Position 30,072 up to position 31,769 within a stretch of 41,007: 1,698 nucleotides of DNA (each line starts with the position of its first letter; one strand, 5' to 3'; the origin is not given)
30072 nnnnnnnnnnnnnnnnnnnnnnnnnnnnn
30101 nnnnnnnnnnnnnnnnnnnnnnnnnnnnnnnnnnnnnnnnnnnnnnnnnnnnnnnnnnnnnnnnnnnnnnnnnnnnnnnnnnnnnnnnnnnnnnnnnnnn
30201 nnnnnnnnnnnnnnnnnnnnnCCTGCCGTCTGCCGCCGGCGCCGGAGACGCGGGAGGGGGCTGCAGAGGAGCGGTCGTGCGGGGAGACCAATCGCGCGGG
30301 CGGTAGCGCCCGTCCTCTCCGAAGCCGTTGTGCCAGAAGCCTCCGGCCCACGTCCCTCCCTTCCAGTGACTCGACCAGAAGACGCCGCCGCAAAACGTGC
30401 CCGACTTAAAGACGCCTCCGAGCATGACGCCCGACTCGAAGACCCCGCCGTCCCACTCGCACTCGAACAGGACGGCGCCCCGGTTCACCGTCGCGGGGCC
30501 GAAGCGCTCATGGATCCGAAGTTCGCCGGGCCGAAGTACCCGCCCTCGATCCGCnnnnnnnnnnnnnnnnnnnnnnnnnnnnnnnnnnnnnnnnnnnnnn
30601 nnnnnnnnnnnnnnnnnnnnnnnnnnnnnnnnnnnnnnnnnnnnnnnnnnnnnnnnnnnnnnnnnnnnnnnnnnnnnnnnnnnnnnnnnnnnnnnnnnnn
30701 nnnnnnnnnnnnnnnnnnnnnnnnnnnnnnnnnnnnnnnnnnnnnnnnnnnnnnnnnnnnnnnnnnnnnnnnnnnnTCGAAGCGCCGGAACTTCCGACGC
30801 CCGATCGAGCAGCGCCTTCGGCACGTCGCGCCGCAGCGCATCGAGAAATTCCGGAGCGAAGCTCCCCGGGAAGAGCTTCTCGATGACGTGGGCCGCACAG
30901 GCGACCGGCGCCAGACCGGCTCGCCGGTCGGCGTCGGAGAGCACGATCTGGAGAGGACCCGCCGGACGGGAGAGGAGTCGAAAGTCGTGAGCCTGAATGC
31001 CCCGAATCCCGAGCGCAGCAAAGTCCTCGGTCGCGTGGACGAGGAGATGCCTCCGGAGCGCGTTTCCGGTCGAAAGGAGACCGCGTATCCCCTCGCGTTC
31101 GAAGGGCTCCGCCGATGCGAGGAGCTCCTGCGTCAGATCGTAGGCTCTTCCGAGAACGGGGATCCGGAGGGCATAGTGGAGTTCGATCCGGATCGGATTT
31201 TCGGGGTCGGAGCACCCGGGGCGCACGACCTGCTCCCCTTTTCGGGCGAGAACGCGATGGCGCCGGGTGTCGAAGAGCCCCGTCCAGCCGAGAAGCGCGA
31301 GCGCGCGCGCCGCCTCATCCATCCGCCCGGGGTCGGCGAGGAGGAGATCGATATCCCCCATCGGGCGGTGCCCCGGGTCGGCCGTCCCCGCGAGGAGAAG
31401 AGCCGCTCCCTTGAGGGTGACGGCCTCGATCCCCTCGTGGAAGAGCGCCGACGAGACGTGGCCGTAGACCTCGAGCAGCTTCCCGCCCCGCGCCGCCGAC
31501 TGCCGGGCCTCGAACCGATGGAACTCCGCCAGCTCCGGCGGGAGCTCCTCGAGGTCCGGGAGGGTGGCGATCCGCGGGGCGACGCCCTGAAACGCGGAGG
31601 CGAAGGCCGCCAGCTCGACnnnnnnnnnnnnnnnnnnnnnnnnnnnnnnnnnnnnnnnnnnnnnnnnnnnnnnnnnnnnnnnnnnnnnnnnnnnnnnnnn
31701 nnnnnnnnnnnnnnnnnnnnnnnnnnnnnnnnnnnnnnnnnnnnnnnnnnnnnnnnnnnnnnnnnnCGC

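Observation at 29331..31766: Unusual single-ORF fusion: PF14907 nucleotidyltransferase, GGxF repeat module and GT-A glycosyltransferase-like domain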

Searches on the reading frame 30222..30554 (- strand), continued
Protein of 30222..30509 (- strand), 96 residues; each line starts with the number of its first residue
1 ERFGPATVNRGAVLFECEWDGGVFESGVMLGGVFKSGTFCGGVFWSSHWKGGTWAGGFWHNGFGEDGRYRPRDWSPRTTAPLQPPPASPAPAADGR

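Call 64: fold_search(model_id=the predicted structure, library=pdb)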
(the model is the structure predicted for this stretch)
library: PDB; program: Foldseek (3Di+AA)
matches with E <= 10: 50; with E <= 0.001: 0
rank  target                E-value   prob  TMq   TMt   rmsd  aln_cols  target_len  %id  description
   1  6zt4_B                7.9e-01  0.14  0.26  0.16   8.5        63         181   21  Pentapeptide repeat protein MfpA from Mycobacterium smegmatis (released 2021-03-03)
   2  9nyi_A                8.8e-01  0.05  0.20  0.08  10.7        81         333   12  Structure of HalA in complex with oligodeoxyadenylate (released 2025-05-07)
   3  8jlh_C                1.6e+00  0.10  0.31  0.28   7.2        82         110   23  Cryo-EM structure of SV2A dimer in complex with BoNT/A2 Hc and levetiracetam (released 2024-05-01)
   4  3naw_B                1.7e+00  0.21  0.41  0.09   6.0        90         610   14  Crystal structure of E. coli O157:H7 effector protein NleL (released 2010-10-27)
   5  6zt4_A                1.7e+00  0.11  0.28  0.17   8.5        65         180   20  Pentapeptide repeat protein MfpA from Mycobacterium smegmatis (released 2021-03-03)
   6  2xty_B                1.9e+00  0.09  0.26  0.14   7.3        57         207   14  Structure of QnrB1 (R167E-Trypsin Treated), a plasmid-mediated fluoroquinolone resistance protein (released 2010-10-27)
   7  8jlg_A                1.9e+00  0.03  0.19  0.17  10.8        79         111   15  Cryo-EM structure of SV2A in complex with BoNT/A2 Hc (released 2024-05-01)
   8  2bm4_A                2.0e+00  0.07  0.27  0.16  10.6        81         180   15  The Structure of MfpA (Rv3361c, C2 Crystal form). The Pentapeptide Repeat Protein from Mycobacterium tuberculosis Fold (released 2005-06-07)
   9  6zt5_B                2.0e+00  0.07  0.24  0.14   9.4        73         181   15  Complex between a homodimer of Mycobacterium smegmatis MfpA and a single copy of the N-terminal 47 kDa fragment of the (released 2021-03-03)
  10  3nb2_A                2.7e+00  0.09  0.31  0.07   7.4        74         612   12  Crystal structure of E. coli O157:H7 effector protein NleL (released 2010-10-27)
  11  2xtw_B                3.0e+00  0.04  0.23  0.12   9.3       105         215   10  Structure of QnrB1 (Full length), a plasmid-mediated fluoroquinolone resistance protein (released 2010-10-20)
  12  2j8i_B                3.0e+00  0.02  0.15  0.13  10.8        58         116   16  Structure of NP275, a pentapeptide repeat protein from Nostoc punctiforme (released 2006-12-07)
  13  8jle_A                3.2e+00  0.06  0.31  0.28   7.4        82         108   17  Cryo-EM structure of SV2A LD4 in complex with BoNT/A2 Hc in the SV2A-levetiracetam-BoNT/A2 Hc complex (released 2024-05-01)
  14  8jlc_A                3.2e+00  0.03  0.23  0.07   9.4        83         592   16  Cryo-EM structure of SV2A in complex with BoNT/A2 Hc and levetiracetam (released 2024-05-01)
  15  4yfo                  3.4e+00  0.05  0.25  0.12  10.4        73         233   14  beta1_ex1 (released 2016-03-16)
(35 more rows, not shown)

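Call 70: search_protein_families(library=pfam, proteins=[L008:8061-9059:+, L008:9379-10344:+], max_evalue=0.1)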
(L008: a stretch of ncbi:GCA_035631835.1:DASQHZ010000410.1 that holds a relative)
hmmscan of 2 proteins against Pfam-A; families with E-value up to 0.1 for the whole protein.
L008:8061-9059:+ (332 aa): 1 family
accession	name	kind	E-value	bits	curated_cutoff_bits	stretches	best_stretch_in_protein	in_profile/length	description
PF24001.1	DUF7317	-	0.032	14.4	27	1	128-162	7-41/57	Family of unknown function (DUF7317)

L008:9379-10344:+ (321 aa): 0 families

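Call 76: search_protein_families(library=pfam, proteins=[L046:6746-9874:+, L046:11417-11848:+, L046:12080-12850:+, L046:13063-15021:+, L046:15209-15988:+, L047:2206-3000:+, L047:3077-4357:+, L048:7837-9273:-, L048:13192-14250:+, L048:14261-16204:+], max_evalue=0.001)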
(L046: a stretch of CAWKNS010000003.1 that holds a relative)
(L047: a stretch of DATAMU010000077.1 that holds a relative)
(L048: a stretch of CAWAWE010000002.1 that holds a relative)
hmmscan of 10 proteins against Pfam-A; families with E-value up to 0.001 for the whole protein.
L046:6746-9874:+ (1042 aa): 5 families
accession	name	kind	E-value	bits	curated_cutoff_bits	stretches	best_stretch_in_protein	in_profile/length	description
PF13191.12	AAA_16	-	4.2e-30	105.9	32.6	1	137-318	3-166/167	AAA ATPase domain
PF00486.34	Trans_reg_C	-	6.3e-16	58.7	26.2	1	40-114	2-77/77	Transcriptional regulatory protein, C terminal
PF13401.12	AAA_22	-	5.8e-10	40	27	1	157-322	4-124/130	AAA domain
PF07719.23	TPR_2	-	3.9e-05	23.9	27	0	938-966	3-31/34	Tetratricopeptide repeat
PF01637.24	ATPase_2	-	0.00095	19.5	33.2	0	139-186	4-48/225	ATPase domain predominantly from Archaea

L046:11417-11848:+ (143 aa): 2 families
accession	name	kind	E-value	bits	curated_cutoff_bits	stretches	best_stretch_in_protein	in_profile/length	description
PF00692.24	dUTPase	-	4.8e-24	85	22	1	29-142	16-129/129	dUTPase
PF22769.1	DCD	-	1.5e-06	28.9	27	1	35-114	69-150/153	dCTP deaminase-like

L046:12080-12850:+ (256 aa): 0 families

L046:13063-15021:+ (652 aa): 7 families
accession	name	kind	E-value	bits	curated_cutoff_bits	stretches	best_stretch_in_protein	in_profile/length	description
PF14559.12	TPR_19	-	2.4e-09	37.8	25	1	308-346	30-68/68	Tetratricopeptide repeat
PF23914.1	TPR_CcmH_CycH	-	9.9e-08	32.4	42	1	186-289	36-142/158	Cytochrome c-type biogenesis protein H TPR domain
PF13432.12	TPR_16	-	1.5e-07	32.2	32.7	0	172-219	3-50/65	Tetratricopeptide repeat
PF13428.12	TPR_14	-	2e-06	28.4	23.5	0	305-346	3-44/44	Tetratricopeptide repeat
PF12895.13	ANAPC3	-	3.1e-06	27.8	27.2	0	285-345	6-64/82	Anaphase-promoting complex, cyclosome, subunit 3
PF07719.23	TPR_2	-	1.9e-05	24.9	27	0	204-233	5-34/34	Tetratricopeptide repeat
PF13174.12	TPR_6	-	3.7e-05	24.5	26.3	0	310-335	7-32/33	Tetratricopeptide repeat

L046:15209-15988:+ (259 aa): 0 families

L047:2206-3000:+ (264 aa): 0 families

L047:3077-4357:+ (426 aa): 1 family
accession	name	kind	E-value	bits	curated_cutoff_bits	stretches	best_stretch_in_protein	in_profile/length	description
PF08238.18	Sel1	-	2.6e-58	192.8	30.7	6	162-193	5-36/36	Sel1 repeat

L048:7837-9273:- (478 aa): 1 family
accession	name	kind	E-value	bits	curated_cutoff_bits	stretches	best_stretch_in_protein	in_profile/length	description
PF00144.29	Beta-lactamase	-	6.5e-68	229.7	27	1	51-365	2-317/329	Beta-lactamase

L048:13192-14250:+ (352 aa): 1 family
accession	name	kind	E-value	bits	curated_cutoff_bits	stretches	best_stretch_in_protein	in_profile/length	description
PF07963.17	N_methyl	-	2e-06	27.6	21.2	1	18-42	3-27/27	Prokaryotic N-terminal methylation motif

L048:14261-16204:+ (647 aa): 1 family
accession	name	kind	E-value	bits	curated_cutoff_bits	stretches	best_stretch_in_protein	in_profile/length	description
PF14341.11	PilX_N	-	0.00015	22.1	25.5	1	21-69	1-49/51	PilX N-terminal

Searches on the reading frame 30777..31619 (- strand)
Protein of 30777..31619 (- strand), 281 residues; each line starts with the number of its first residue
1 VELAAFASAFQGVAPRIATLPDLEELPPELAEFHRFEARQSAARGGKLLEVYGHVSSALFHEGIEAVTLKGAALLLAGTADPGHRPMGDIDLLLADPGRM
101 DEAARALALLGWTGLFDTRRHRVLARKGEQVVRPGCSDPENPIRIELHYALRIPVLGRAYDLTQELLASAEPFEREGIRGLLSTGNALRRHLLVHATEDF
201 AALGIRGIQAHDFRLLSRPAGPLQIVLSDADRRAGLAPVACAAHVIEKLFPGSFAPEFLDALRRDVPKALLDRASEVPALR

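Call 73: search_dna_similar(query=window:30777-31619:-, collection=plasmids, mode=protein, max_evalue=0.001, max_rows=25)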
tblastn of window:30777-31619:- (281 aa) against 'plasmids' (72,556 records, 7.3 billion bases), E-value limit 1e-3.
No match.
